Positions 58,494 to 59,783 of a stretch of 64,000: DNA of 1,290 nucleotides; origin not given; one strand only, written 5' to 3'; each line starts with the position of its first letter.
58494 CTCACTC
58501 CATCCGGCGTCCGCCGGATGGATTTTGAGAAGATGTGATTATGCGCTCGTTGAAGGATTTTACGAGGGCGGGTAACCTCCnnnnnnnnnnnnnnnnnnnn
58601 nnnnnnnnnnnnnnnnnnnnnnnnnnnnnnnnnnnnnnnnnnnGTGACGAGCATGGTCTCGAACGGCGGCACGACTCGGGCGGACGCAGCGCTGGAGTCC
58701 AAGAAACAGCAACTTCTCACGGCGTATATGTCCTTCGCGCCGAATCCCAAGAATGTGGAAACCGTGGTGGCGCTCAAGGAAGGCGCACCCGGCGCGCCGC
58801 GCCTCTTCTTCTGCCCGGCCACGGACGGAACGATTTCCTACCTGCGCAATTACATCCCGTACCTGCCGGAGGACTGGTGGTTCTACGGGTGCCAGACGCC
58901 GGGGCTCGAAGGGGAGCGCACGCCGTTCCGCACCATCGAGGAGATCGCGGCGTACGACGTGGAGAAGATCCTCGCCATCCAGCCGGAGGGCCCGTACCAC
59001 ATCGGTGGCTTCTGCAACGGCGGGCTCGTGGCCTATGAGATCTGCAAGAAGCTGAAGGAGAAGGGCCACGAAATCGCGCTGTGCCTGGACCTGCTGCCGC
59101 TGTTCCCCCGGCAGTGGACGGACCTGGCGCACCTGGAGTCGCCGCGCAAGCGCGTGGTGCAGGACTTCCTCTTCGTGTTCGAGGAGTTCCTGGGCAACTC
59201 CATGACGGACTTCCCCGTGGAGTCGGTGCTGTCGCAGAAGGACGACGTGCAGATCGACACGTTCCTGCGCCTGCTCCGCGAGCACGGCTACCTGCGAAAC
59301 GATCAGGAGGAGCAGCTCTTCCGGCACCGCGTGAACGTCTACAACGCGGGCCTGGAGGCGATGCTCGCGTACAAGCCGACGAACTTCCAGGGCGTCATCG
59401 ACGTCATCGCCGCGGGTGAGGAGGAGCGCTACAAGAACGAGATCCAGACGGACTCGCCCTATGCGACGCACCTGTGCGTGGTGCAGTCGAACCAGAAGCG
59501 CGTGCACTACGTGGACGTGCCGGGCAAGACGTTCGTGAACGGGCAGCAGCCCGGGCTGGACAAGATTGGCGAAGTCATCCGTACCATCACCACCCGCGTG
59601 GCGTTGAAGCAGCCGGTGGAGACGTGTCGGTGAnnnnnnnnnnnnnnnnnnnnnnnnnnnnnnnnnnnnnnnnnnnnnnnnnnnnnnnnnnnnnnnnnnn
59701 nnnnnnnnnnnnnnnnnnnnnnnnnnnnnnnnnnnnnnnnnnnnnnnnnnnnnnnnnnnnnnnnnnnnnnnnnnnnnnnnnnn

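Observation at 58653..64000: Start of a trans-AT PKS/NRPS hybrid cluster opening with a Cys-nucleophile thioesterase-like enzyme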

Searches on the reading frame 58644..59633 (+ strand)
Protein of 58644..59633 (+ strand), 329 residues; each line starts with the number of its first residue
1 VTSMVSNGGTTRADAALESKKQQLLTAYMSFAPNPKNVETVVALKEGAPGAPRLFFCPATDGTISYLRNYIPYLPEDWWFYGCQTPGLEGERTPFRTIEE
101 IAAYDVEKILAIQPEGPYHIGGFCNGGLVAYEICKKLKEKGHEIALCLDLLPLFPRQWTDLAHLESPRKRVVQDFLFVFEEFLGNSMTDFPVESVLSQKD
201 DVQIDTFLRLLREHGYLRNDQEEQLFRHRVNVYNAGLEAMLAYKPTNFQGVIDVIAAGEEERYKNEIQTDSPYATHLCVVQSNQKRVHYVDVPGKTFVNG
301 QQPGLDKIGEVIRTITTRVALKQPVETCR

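Call 7: search_protein_families(library=pfam, proteins=[window:58653-59633:+], max_evalue=0.01)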
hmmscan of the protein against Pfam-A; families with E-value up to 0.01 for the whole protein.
window:58653-59633:+ (326 aa): 1 family
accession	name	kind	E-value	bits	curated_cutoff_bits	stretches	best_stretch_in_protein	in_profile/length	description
PF00975.26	Thioesterase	-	4.3e-20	73.4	26.4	1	50-275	2-209/226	Thioesterase domain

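Call 12: find_homologous_proteins(query=window:58653-59633:+)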
Query window:58653-59633:+ (326 aa): 31 proteins with E <= 0.001 among 4031 candidates.
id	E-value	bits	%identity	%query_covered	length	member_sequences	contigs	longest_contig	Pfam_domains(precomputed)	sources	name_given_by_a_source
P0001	2.0e-221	752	99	100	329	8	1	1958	PF00975.27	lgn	-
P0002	2.7e-194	663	87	100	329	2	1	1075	PF00975.27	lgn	-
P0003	3.6e-190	649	85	99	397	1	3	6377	PF00975.27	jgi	jgi:thioesterase domain-containing protein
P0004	2.0e-170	584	76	98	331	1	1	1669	PF00975.27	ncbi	-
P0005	2.4e-161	555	77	94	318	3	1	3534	PF00975.27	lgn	-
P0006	1.1e-155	536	72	94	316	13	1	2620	PF00975.27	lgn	-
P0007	1.2e-154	532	72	94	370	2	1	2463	PF00975.27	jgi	-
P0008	1.7e-60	223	36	85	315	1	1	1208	PF00975.27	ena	-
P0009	1.2e-59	220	38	84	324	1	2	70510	PF00975.27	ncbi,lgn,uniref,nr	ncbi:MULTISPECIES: thioesterase domain-containing protein [unclassified Saccharopolyspora]|uniref:th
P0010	3.0e-58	216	36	93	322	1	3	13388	PF00975.27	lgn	-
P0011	5.4e-14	70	30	57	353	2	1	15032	PF00550.32,PF12697.14,PF00561.27,PF00975.27,PF12146.16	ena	-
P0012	7.8e-12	63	34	43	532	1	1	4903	PF00550.32,PF13193.13,PF00975.27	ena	-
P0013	8.9e-12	63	42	35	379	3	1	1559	PF00550.32,PF00975.27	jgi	jgi:thioesterase domain-containing protein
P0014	5.1e-11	60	29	40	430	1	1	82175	PF00550.32,PF00561.27,PF00975.27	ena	-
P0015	7.9e-11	60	39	40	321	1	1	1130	PF00975.27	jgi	jgi:hypothetical protein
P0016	8.9e-11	60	37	40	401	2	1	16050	PF00550.32,PF00975.27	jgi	jgi:thioesterase domain-containing protein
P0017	6.7e-10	57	49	23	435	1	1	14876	PF00550.32,PF13193.13,PF00975.27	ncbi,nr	ncbi:MAG TPA: thioesterase domain-containing protein, partial [Ktedonobacteraceae bacterium]|nr:thio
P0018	1.5e-9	56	36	35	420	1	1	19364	PF00975.27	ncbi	-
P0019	2.5e-9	55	28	59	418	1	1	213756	PF00975.27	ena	-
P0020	6.1e-9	54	33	37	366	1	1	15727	PF00975.27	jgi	jgi:hypothetical protein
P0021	4.1e-8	51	31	53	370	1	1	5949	PF00975.27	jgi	jgi:hypothetical protein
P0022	5.0e-8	51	30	54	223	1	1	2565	PF00975.27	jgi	-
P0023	6.8e-8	50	41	25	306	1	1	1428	PF12697.14,PF00975.27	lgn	-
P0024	8.7e-8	50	49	19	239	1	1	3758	PF00975.27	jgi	jgi:hypothetical protein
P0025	1.7e-7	49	47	17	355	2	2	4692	PF00975.27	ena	-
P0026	2.1e-7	49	47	16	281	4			PF00550.32,PF00975.27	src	-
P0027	6.6e-7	47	47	16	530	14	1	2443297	PF00550.32,PF13193.13,PF00975.27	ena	-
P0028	2.1e-6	45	37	35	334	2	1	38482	PF00975.27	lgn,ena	-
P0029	3.8e-6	44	35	33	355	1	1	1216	PF00975.27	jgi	jgi:hypothetical protein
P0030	1.1e-5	43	38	34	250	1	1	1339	PF00975.27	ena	-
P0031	1.5e-5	42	33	45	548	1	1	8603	PF00550.32,PF13193.13,PF00975.27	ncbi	ncbi:MAG: hypothetical protein E6J34_00430, partial [Chloroflexi bacterium]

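Call 14: find_related_loci(query=A1, collection=genome_contigs, flank=10000)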
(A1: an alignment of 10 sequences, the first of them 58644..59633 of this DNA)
Query A1 (329 aa) in genome_contigs; peptide patterns used: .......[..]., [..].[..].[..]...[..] (x = any residue, [..] = any of these).
81 stretches matched a pattern; 48 encode a relative of the query (tblastn E <= 1e-3); 48 distinct loci.
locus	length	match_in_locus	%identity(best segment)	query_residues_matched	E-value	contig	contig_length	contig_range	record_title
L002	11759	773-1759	95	1-329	0e+0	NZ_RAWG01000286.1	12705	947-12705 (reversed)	Corallococcus sicarius strain CA040B NODE_286_12705_cov_43.9137, whole genome shotgun sequence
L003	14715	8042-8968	72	16-324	6e-161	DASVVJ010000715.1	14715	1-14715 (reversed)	MAG TPA_asm: Myxococcaceae bacterium isolate SMAG_U3340 k141_95455, whole genome shotgun sequence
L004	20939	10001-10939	40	11-313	4e-71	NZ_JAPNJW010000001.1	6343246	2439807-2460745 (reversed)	Nannocystis sp. RBIL2 ctg.s1.000000F, whole genome shotgun sequence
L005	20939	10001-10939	40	11-313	4e-70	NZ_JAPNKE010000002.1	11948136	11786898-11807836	Nannocystis pusilla strain Na p29 contig_2, whole genome shotgun sequence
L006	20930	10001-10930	40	14-313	1e-69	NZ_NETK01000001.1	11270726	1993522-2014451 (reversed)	Nannocystis exedens strain DSM 71 utg0, whole genome shotgun sequence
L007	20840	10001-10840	39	40-321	2e-68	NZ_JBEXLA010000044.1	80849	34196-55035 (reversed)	Streptomyces sp. NPDC004610 NPDC004610_80_F7.ctg-0044, whole genome shotgun sequence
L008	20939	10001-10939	39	11-313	4e-68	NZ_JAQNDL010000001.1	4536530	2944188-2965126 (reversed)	Nannocystis bainbridge strain BB15-2 000000Farrow, whole genome shotgun sequence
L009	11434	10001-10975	36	7-325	6e-67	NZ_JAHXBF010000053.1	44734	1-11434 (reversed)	Hyalangium versicolor strain H56D21 NODE_53_length_44734_cov_23.733463, whole genome shotgun sequence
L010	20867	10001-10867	39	17-303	4e-67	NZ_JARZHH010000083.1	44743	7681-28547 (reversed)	Polyangium sp. 6x1 NODE_83_length_44743_cov_19.792384, whole genome shotgun sequence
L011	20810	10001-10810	37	50-320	2e-65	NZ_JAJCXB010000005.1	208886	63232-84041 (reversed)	Streptomyces pinistramenti strain SF28 NODE_5, whole genome shotgun sequence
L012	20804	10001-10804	39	50-317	7e-65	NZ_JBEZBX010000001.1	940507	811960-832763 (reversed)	Lentzea sp. NPDC042327 NPDC042327_86_C10.ctg-0001, whole genome shotgun sequence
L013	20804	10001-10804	39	50-317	6e-65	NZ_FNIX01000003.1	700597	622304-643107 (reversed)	Lentzea jiangxiensis strain CGMCC 4.6609, whole genome shotgun sequence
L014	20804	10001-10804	39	50-317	1e-64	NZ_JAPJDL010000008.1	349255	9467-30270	Lentzea sp. NEAU-D7 Scaffold8, whole genome shotgun sequence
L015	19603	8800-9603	39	50-317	1e-64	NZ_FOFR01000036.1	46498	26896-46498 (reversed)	Lentzea xinjiangensis strain CGMCC 4.3525, whole genome shotgun sequence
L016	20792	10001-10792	37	50-314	5e-64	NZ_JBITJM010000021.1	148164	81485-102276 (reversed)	Streptomyces sp. NPDC050161 NPDC050161_53_B6.ctg-0021, whole genome shotgun sequence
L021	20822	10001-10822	37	36-315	3e-60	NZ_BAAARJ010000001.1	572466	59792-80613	Streptomyces axinellae strain JCM 16373 sequence001, whole genome shotgun sequence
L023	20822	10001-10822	41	8-277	4e-57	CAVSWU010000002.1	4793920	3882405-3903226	MAG: uncultured delta proteobacterium isolate MFD05674.bin.1.60 genome assembly, contig: contig_30831, whole genome shot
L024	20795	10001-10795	42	50-315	6e-68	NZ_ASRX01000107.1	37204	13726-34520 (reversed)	Chondromyces apiculatus DSM 436 contig107, whole genome shotgun sequence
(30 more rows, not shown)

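Call 20: search_protein_families(library=pfam, proteins=[L002:4901-8383:+, L002:8238-9695:+, L002:10263-11759:+, L013:1338-6530:+, L013:6449-9841:+, L009:2236-6639:+, L006:1664-6154:+], max_evalue=0.00001)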
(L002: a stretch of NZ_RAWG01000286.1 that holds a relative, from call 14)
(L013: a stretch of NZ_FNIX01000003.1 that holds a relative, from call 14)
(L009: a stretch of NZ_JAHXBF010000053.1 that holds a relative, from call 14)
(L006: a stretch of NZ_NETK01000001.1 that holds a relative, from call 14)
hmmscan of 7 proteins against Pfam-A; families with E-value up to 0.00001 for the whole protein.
L002:4901-8383:+ (1160 aa): 5 families
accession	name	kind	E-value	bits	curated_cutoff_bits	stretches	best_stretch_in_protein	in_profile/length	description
PF00501.34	AMP-binding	-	1.1e-86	291.4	29.9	1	553-893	4-384/384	AMP-binding enzyme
PF00668.25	Condensation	-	3.9e-79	266.9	30.6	1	98-518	7-444/456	Condensation domain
PF13193.12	AMP-binding_C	-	1.1e-11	45.9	24.5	1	954-1026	1-76/76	AMP-binding enzyme C-terminal domain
PF00550.31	PP-binding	-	1.2e-10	41.9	20.8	1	1056-1119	2-67/67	Phosphopantetheine attachment site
PF18563.6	TubC_N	-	4.6e-08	33.5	26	1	47-90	7-50/52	TubC N-terminal docking domain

L002:8238-9695:+ (485 aa): 2 families
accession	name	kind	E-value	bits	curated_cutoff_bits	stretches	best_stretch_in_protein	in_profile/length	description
PF00034.26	Cytochrom_C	-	5.6e-14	53.7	21.3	0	130-229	1-88/90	Cytochrome c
PF13442.11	Cytochrome_CBB3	-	1e-12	48.6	27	0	128-227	1-68/68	Cytochrome C oxidase, cbb3-type, subunit III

L002:10263-11759:+ (499 aa): 0 families

L013:1338-6530:+ (1730 aa): 8 families
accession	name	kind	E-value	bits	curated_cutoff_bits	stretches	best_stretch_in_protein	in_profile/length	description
PF00698.26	Acyl_transf_1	-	9.3e-167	554.7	32.7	2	827-1126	1-299/319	Acyl transferase domain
PF00109.32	ketoacyl-synt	-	9.1e-88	294.5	20.8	1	310-558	2-252/252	Beta-ketoacyl synthase, N-terminal domain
PF02801.28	Ketoacyl-synt_C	-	1.9e-43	147.7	20.8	1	566-684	1-119/119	Beta-ketoacyl synthase, C-terminal domain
PF00550.31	PP-binding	-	1.2e-17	64.4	20.8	2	1639-1704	1-66/67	Phosphopantetheine attachment site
PF16197.11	KAsynt_C_assoc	-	1.8e-16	60.9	33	1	686-759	1-80/111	Ketoacyl-synthetase C-terminal extension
PF22621.2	CurL-like_PKS_C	-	8.5e-10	38.9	27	1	1174-1233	2-64/64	CurL-like, PKS C-terminal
PF23297.2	ACP_SdgA_C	-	7.5e-08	32.8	27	0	1637-1705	11-79/95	Highly reducing polyketide synthase sdgA, C-terminal ACP domain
PF22336.2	RhiE-like_linker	-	1.1e-06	28.9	27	0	1177-1237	2-64/67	RhiE-like, KS-MAT linker domain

L013:6449-9841:+ (1130 aa): 5 families
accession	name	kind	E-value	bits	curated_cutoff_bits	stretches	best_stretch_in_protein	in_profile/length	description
PF00501.34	AMP-binding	-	1.3e-81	274.8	29.9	1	539-873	3-384/384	AMP-binding enzyme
PF00668.25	Condensation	-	2.3e-80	270.9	30.6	1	85-517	6-455/456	Condensation domain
PF00550.31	PP-binding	-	1.7e-13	51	20.8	1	1031-1093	3-67/67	Phosphopantetheine attachment site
PF13193.12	AMP-binding_C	-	5.3e-09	37.3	24.5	1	929-1000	1-76/76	AMP-binding enzyme C-terminal domain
PF18563.6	TubC_N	-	9.3e-07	29.3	26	1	33-78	5-50/52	TubC N-terminal docking domain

L009:2236-6639:+ (1467 aa): 8 families
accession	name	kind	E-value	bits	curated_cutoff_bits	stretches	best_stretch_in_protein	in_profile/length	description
PF00698.26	Acyl_transf_1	-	8.3e-144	479.3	32.7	2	972-1276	2-304/319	Acyl transferase domain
PF00109.32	ketoacyl-synt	-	8.1e-92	307.8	20.8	1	102-352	2-252/252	Beta-ketoacyl synthase, N-terminal domain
PF02801.28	Ketoacyl-synt_C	-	4.2e-44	149.8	20.8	1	361-477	2-118/119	Beta-ketoacyl synthase, C-terminal domain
PF00550.31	PP-binding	-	5.1e-27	94.4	20.8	2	17-83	1-67/67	Phosphopantetheine attachment site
PF22621.2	CurL-like_PKS_C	-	2.6e-19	69.4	27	1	887-950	1-64/64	CurL-like, PKS C-terminal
PF16197.11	KAsynt_C_assoc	-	1.1e-13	52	33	1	480-538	1-56/111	Ketoacyl-synthetase C-terminal extension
PF22336.2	RhiE-like_linker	-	5.2e-13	49.2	27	1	891-956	2-66/67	RhiE-like, KS-MAT linker domain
PF23297.2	ACP_SdgA_C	-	1.3e-06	28.8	27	0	1384-1444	22-82/95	Highly reducing polyketide synthase sdgA, C-terminal ACP domain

L006:1664-6154:+ (1496 aa): 7 families
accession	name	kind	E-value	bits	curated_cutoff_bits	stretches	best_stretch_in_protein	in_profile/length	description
PF00698.26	Acyl_transf_1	-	2.2e-151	504.2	32.7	2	606-921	2-317/319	Acyl transferase domain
PF00109.32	ketoacyl-synt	-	8.4e-84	281.5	20.8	1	101-347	2-249/252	Beta-ketoacyl synthase, N-terminal domain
PF02801.28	Ketoacyl-synt_C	-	9.9e-44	148.6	20.8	1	358-473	1-118/119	Beta-ketoacyl synthase, C-terminal domain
PF00550.31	PP-binding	-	7e-27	93.9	20.8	2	17-83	1-67/67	Phosphopantetheine attachment site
PF16197.11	KAsynt_C_assoc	-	1.7e-13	51.4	33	1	477-549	2-71/111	Ketoacyl-synthetase C-terminal extension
PF22621.2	CurL-like_PKS_C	-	2.7e-12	46.9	27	1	938-1000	2-64/64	CurL-like, PKS C-terminal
PF22336.2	RhiE-like_linker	-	1.5e-07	31.7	27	1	942-1005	3-65/67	RhiE-like, KS-MAT linker domain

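Call 21: search_solved_structures(query=A1, max_evalue=1, show_alignments=3)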
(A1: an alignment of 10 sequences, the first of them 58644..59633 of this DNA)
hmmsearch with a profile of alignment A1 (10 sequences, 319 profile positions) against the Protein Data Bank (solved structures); distinct sequences matched with E-value up to 1: 50.
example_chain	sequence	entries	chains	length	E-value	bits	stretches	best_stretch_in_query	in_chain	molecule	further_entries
4zxh_A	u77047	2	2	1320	4.6e-18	68.6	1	29-141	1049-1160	ABBFA_003403 | Tyrocidine synthetase 3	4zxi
7dxo_A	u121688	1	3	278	2.4e-16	63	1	32-147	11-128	Non-ribosomal peptide synthetase 4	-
7crn_A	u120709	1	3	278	2.7e-16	62.8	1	32-147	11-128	Non-ribosomal peptide synthetase 4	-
3tej_A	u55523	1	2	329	1.7e-14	56.9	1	32-154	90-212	Enterobactin synthase component F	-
2roq_A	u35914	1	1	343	1.7e-14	56.9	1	32-154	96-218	Enterobactin synthetase component F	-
2px6_A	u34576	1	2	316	5.8e-14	55.1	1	37-295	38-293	Thioesterase domain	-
5ja1_A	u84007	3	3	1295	9.3e-14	54.5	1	32-153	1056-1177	Enterobactin synthase component F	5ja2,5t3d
7mhd_A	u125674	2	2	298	1e-13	54.4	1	79-295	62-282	Fatty acid synthase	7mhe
4z49_A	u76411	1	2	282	1.2e-13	54.1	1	79-295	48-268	Fatty acid synthase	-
7r0x_A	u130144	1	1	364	1.9e-13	53.5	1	45-151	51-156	Polyketide synthase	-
1xkt_A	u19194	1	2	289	3.3e-13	52.7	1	79-295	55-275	fatty acid synthase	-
3tjm_A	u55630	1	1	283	9.3e-13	51.2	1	79-138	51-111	Fatty acid synthase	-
2vz8_A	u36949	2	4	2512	1.3e-12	50.7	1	33-295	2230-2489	FATTY ACID SYNTHASE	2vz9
9b80_A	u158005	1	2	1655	3.4e-12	49.3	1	79-295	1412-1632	Fatty acid synthase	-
8eyi_E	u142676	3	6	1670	3.4e-12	49.3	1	79-295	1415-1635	Fatty acid synthase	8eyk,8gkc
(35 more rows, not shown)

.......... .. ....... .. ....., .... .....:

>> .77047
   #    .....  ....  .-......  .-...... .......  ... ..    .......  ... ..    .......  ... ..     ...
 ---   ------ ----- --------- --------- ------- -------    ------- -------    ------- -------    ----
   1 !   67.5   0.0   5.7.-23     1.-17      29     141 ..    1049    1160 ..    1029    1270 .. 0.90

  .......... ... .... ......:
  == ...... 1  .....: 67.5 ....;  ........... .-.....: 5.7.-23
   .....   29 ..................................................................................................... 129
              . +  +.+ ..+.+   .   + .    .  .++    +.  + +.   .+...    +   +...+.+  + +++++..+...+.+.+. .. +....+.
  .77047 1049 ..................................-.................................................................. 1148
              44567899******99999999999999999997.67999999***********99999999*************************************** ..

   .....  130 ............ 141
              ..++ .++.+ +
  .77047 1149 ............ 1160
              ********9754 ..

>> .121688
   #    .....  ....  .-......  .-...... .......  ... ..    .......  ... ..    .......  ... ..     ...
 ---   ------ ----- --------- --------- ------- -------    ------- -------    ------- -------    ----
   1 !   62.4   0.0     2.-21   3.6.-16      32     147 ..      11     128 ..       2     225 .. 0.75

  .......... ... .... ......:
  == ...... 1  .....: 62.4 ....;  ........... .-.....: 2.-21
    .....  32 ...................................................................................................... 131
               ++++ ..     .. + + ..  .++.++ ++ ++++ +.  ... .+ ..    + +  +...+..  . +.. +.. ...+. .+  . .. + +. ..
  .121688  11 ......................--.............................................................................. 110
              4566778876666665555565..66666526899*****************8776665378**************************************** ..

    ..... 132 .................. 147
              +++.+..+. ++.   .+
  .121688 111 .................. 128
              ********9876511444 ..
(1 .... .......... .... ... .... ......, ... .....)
